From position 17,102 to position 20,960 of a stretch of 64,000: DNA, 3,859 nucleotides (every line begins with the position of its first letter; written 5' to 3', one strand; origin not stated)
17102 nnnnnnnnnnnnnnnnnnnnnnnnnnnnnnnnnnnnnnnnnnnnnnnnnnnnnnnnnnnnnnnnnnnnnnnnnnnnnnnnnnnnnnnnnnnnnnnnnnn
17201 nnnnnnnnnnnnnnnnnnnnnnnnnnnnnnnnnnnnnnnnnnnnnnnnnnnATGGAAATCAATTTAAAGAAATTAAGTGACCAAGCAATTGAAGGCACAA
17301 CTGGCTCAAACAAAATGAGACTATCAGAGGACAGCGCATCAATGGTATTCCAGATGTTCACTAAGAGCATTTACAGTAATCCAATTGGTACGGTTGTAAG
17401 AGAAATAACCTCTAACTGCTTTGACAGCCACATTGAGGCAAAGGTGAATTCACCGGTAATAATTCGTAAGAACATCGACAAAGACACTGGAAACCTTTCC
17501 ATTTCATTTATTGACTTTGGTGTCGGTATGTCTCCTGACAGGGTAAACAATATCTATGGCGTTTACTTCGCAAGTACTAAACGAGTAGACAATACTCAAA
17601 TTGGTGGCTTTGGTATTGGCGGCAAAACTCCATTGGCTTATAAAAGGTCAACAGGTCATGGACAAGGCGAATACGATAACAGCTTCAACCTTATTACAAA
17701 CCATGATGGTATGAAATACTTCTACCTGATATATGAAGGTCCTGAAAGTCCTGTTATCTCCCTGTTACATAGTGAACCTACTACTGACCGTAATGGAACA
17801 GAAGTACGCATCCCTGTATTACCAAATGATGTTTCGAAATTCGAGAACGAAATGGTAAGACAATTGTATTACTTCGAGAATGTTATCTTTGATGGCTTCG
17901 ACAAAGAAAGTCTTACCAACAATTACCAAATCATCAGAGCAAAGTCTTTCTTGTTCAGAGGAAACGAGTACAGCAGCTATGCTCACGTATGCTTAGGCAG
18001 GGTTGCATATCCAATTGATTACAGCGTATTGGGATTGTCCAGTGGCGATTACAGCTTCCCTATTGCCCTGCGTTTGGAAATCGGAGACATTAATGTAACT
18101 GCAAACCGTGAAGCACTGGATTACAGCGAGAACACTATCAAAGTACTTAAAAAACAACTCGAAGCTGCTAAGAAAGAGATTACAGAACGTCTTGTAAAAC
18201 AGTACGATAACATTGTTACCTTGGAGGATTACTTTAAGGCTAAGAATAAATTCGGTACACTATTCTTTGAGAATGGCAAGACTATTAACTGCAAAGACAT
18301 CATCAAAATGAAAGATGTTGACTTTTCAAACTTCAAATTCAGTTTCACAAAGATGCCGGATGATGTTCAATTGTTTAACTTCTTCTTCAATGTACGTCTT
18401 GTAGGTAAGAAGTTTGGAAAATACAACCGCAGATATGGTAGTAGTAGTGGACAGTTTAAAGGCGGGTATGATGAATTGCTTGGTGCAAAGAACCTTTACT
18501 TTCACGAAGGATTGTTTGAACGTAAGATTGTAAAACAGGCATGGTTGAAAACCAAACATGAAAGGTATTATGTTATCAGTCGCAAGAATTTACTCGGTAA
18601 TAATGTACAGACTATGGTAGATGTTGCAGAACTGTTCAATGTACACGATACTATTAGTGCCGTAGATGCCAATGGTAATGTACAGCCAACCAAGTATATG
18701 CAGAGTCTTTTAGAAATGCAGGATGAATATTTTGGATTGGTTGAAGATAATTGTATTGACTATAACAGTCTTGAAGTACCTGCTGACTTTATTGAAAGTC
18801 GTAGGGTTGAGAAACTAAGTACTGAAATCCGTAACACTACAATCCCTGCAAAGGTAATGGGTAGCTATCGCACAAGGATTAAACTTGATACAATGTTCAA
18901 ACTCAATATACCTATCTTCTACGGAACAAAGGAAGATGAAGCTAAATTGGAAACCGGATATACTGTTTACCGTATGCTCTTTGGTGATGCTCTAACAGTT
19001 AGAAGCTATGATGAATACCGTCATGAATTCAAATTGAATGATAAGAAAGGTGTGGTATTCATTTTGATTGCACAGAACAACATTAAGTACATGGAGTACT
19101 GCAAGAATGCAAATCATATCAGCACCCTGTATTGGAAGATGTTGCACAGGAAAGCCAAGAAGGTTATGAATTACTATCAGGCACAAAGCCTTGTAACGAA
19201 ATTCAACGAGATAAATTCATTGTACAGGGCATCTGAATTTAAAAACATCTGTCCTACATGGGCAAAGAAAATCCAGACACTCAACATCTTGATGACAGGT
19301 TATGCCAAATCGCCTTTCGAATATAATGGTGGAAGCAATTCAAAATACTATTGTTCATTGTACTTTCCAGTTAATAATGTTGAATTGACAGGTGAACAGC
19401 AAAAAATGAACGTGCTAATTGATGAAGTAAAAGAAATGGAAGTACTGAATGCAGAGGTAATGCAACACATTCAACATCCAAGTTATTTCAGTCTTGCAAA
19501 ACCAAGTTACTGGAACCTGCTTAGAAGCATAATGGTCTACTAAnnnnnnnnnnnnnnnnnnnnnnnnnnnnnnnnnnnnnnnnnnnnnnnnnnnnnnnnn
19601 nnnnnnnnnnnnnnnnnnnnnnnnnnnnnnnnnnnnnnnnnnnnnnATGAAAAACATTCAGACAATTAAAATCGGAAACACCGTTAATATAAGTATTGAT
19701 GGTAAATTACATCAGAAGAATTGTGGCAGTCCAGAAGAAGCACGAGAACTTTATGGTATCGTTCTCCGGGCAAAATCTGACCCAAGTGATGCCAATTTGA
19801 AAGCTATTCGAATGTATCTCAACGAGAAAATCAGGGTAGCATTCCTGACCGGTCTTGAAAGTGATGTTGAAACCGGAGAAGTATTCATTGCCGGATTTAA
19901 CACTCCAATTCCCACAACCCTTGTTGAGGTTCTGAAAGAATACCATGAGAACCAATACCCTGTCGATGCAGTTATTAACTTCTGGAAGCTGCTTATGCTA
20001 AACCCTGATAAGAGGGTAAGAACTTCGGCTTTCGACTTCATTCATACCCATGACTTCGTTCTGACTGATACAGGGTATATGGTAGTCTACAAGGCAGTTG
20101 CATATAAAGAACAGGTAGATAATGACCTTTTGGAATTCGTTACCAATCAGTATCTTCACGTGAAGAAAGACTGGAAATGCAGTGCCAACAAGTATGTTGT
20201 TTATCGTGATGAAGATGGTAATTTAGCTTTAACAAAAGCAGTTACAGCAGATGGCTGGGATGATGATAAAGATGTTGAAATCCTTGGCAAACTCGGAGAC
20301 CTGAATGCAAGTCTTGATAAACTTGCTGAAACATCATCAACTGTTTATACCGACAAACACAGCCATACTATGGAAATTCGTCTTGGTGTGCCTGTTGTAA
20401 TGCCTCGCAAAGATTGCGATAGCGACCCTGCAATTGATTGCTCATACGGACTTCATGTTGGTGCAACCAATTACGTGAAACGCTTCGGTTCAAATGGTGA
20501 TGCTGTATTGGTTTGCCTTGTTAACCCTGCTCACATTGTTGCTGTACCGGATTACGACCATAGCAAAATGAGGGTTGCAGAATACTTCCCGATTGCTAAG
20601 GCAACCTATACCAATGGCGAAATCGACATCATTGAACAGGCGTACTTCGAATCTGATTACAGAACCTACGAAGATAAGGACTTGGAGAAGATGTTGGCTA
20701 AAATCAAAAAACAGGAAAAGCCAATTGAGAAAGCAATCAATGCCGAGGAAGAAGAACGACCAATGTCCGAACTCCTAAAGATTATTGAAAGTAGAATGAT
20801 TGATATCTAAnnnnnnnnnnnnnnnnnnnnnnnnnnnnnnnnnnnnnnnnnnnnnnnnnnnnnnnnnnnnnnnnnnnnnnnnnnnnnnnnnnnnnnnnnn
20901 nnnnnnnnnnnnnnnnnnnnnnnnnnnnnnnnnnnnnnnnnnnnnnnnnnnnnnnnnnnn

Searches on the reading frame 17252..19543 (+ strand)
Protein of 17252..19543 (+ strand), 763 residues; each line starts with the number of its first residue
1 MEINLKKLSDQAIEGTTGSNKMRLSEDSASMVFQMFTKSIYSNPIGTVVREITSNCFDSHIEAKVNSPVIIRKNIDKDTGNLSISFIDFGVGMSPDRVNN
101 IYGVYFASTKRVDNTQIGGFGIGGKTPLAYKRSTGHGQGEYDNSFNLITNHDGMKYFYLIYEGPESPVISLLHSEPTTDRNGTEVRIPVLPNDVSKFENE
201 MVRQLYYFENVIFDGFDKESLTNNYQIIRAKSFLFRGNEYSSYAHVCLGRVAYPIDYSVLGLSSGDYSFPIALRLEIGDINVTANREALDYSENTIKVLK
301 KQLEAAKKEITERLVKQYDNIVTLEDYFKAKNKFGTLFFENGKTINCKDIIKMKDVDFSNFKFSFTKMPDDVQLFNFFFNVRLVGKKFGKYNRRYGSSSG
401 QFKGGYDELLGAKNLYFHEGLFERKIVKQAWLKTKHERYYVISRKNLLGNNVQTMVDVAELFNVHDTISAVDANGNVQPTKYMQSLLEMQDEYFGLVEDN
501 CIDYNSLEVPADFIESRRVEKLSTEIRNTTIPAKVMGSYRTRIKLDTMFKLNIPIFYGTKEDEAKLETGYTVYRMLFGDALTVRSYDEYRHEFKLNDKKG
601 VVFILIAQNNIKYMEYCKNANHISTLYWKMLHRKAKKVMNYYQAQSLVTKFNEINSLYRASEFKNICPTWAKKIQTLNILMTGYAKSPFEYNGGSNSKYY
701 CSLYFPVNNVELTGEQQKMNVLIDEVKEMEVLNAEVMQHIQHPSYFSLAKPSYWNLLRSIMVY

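Call 5: search_protein_families(library=pfam, proteins=[window:17252-19543:+], max_evalue=0.1)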
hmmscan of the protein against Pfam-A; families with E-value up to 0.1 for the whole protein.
window:17252-19543:+ (763 aa): 6 families
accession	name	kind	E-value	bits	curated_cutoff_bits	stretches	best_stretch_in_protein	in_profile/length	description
PF02518.31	HATPase_c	-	0.00019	22.3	26.4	1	45-123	6-76/111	Histidine kinase-, DNA gyrase B-, and HSP90-like ATPase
PF13589.12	HATPase_c_3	-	0.0057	17.1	25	1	47-126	5-79/137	Histidine kinase-, DNA gyrase B-, and HSP90-like ATPase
PF24627.1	PUMA_CC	-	0.012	16.1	30.1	1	274-314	9-49/74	PUMA coiled-coil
PF15175.11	SPATA24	-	0.031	14.5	27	1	286-360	69-141/182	Spermatogenesis-associated protein 24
PF06434.19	Aconitase_2_N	-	0.045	13.9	27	0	554-644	103-188/204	Aconitate hydratase 2 N-terminus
PF03485.21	Arg_tRNA_synt_N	-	0.092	13.8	21.5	0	280-320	26-66/85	Arginyl tRNA synthetase N terminal domain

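Call 6: search_protein_families(library=phrogs, proteins=[window:17252-19543:+], max_evalue=0.01)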
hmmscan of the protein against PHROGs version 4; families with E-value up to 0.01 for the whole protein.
window:17252-19543:+ (763 aa): 7 families
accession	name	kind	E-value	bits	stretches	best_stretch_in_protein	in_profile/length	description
phrog_612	-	lysis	9.1e-68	231.1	1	11-668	8-629/725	RIIA lysis inhibitor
phrog_2979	-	lysis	7.5e-36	125.1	1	6-357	7-363/846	RIIA lysis inhibitor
phrog_30832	-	lysis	2.7e-33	116.6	1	29-325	27-324/735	RIIA lysis inhibitor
phrog_3661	-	lysis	8.3e-21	75.2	1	99-319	173-400/917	RIIA lysis inhibitor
phrog_38678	-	lysis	1.7e-20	73.9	1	28-194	33-190/805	RIIA lysis inhibitor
phrog_609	-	lysis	7.7e-20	71.5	1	30-320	30-312/1055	RIIB lysis inhibitor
phrog_24904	-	lysis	2.1e-17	64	1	18-311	16-295/695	RIIA lysis inhibitor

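Call 13: search_dna_similar(query=window:17252-19543:+, collection=phages, mode=protein, max_rows=15)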
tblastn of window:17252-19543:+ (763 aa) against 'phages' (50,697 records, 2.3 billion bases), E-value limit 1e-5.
Records with a match: 2910; places in all: 2918; records where one place covers at least 80% of the query: 0.
Best place of each record, by identity: <60% 2910.
By first word of the organism name: Escherichia 932; Klebsiella 377; Salmonella 288; Vibrio 172; Pseudomonas 118; Shigella 118; Streptomyces 93; Aeromonas 78; Acinetobacter 73; Enterobacter 62; and 73 more.
By host as written in the record: - 376; Escherichia coli 367; Klebsiella pneumoniae 130; Escherichia coli O157:H7 54; Pseudomonas aeruginosa 42; Escherichia coli K-12 MG1655 41; Salmonella enterica 38; Streptomyces griseus ATCC 10137 32; and 684 more.
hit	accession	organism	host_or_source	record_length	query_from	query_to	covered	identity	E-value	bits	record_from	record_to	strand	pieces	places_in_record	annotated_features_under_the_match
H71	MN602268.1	Bacteriophage DSS3_MAL1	-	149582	32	481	59%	25.6%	2e-21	106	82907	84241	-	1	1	hypothetical protein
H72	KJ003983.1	IAS virus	Homo sapiens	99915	1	443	58%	25.9%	2e-31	138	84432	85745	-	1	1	record has no annotation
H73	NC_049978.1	IAS virus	Homo sapiens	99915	1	443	58%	25.9%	2e-31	138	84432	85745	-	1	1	protector from prophage-induced early lysis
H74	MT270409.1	Phaeobacter phage MD18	Phaeobacter inhibens DSM 17395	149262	32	435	53%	27.0%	1e-24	116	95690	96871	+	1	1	hypothetical protein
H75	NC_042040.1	Rhodococcus phage Trina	Rhodococcus erythropolis RIA 643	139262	1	403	53%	26.6%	1e-21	107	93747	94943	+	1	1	RIIA lysis inhibitor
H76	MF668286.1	Rhodococcus phage Trina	Rhodococcus erythropolis RIA 643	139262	1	403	53%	26.6%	1e-21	107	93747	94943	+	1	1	rIIA-like protein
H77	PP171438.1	Streptomyces phage Ankus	soil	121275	14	361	46%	30.7%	3e-23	112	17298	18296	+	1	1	record has no annotation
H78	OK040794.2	Arthrobacter phage Atuin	Arthrobacter globiformis NRRL B-2979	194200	1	344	45%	30.5%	5e-24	115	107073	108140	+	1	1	154: hypothetical protein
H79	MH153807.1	Rhodococcus phage Peregrin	Rhodococcus erythropolis RIA 643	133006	13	345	44%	30.7%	5e-25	118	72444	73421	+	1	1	116: hypothetical protein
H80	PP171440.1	Streptomyces phage DekoNeimoidia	soil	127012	14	347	44%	30.2%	1e-21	107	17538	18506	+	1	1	record has no annotation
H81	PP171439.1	Streptomyces phage Byblos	soil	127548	14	347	44%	30.2%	1e-21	107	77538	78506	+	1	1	record has no annotation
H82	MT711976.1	Streptomyces phage Coruscant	Streptomyces venezuelae ATCC 10712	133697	12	367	47%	27.6%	2e-21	106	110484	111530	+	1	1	rIIA-like protein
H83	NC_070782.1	Streptomyces phage Coruscant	Streptomyces venezuelae ATCC 10712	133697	12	367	47%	27.6%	2e-21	106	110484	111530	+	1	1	RIIA lysis inhibitor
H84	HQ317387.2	Sulfitobacter phage phiCB2047-B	Sulfitobacter sp. CB2047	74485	28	373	45%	27.9%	9e-19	98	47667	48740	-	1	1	rIIA protein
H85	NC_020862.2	Sulfitobacter phage phiCB2047-B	Sulfitobacter sp. CB2047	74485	28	373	45%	27.9%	9e-19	98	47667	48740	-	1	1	RIIA lysis inhibitor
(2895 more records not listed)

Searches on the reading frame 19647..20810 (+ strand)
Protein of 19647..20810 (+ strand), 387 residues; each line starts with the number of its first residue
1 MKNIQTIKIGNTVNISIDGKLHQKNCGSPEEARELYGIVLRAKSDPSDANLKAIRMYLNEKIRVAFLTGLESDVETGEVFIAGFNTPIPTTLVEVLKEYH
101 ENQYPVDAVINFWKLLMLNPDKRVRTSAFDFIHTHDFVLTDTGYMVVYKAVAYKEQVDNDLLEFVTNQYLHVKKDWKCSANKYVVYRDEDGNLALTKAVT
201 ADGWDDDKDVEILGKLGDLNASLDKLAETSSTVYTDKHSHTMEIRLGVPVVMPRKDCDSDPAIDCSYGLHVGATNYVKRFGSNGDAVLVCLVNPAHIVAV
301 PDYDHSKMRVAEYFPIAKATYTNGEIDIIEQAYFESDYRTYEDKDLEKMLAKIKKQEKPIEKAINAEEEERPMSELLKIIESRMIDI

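Call 5: search_protein_families(library=pfam, proteins=[window:19647-20810:+], max_evalue=0.1)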
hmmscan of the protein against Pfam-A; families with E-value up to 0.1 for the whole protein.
window:19647-20810:+ (387 aa): 1 family
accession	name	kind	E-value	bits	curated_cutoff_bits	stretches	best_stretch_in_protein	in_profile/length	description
PF22310.2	NMB0315_dom_I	-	0.062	14.1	27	0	149-194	29-74/83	NMB0315-like, domain I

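Call 6: search_protein_families(library=phrogs, proteins=[window:19647-20810:+], max_evalue=0.01)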
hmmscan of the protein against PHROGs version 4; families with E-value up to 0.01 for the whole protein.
window:19647-20810:+ (387 aa): 5 families
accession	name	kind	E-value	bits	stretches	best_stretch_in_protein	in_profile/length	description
phrog_609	-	lysis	1.6e-32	113.5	2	232-321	956-1046/1055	RIIB lysis inhibitor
phrog_2886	-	lysis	4.9e-26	92.8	1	227-317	240-330/552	RIIB lysis inhibitor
phrog_36818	-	lysis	5.3e-19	69.5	1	233-325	57-152/163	RIIB lysis inhibitor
phrog_3803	-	lysis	8.7e-18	65.8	1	233-317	424-510/530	RIIB lysis inhibitor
phrog_11221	-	lysis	2.4e-16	61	1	234-317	151-235/543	RIIB lysis inhibitor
